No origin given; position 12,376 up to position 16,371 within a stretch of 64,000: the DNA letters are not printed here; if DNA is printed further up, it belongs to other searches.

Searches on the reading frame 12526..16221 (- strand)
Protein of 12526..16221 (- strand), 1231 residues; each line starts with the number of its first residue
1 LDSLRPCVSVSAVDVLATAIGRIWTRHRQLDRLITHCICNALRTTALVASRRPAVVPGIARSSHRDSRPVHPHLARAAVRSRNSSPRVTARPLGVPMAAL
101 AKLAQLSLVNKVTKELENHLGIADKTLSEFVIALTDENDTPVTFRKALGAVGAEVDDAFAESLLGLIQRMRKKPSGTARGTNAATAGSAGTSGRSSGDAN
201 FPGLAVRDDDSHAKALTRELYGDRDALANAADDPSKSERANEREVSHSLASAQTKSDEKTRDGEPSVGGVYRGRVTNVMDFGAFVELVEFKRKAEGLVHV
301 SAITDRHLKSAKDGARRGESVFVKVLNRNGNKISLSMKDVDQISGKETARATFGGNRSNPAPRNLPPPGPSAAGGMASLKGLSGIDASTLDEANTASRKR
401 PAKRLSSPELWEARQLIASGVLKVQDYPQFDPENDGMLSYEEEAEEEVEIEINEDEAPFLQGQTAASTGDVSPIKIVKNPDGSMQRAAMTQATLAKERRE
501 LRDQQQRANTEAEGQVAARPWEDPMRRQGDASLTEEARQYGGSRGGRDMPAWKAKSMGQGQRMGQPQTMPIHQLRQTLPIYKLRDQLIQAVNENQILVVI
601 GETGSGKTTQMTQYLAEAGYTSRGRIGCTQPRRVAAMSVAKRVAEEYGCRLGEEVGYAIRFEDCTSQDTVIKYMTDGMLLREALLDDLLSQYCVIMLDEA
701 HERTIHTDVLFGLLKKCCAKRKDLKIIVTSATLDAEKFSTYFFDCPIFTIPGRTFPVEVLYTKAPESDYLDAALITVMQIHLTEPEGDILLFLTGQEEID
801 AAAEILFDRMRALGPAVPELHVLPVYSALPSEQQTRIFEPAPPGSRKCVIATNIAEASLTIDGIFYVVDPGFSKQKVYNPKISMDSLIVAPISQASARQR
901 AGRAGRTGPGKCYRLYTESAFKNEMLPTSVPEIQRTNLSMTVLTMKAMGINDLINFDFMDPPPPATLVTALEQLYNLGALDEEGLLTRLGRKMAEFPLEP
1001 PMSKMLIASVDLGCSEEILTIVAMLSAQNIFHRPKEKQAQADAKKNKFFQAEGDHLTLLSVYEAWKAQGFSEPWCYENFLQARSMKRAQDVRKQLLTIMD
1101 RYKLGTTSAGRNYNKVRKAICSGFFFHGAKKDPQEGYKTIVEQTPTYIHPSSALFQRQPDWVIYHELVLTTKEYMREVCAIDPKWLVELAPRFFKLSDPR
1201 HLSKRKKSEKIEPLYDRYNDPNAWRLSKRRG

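Call 11: search_protein_families(library=pfam, proteins=[window:12526-16221:-], max_evalue=0.001)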
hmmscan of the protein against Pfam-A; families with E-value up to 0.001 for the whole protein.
window:12526-16221:- (1231 aa): 7 families
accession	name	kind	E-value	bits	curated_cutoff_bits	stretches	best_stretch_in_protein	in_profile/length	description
PF07717.22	OB_NTP_bind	-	7.9e-26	90.5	29.5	1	1116-1192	1-82/83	Oligonucleotide/oligosaccharide-binding (OB)-fold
PF21010.2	HA2_C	-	9.9e-16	58.5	21.3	1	999-1058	1-77/77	Helicase associated domain (HA2), ratchet-like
PF00271.37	Helicase_C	-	2.7e-11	44.1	23.5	1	777-908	6-110/110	Helicase conserved C-terminal domain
PF04408.29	HA2_N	-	5.1e-11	42.8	21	1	970-998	1-29/29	Helicase associated domain (HA2), winged-helix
PF00575.29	S1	-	2e-10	41.3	22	1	265-338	2-74/74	S1 RNA binding domain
PF13401.12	AAA_22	-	1.7e-08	35.3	27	1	593-729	4-121/130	AAA domain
PF00270.35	DEAD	-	1e-06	29.1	26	1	585-734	5-161/167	DEAD/DEAH box helicase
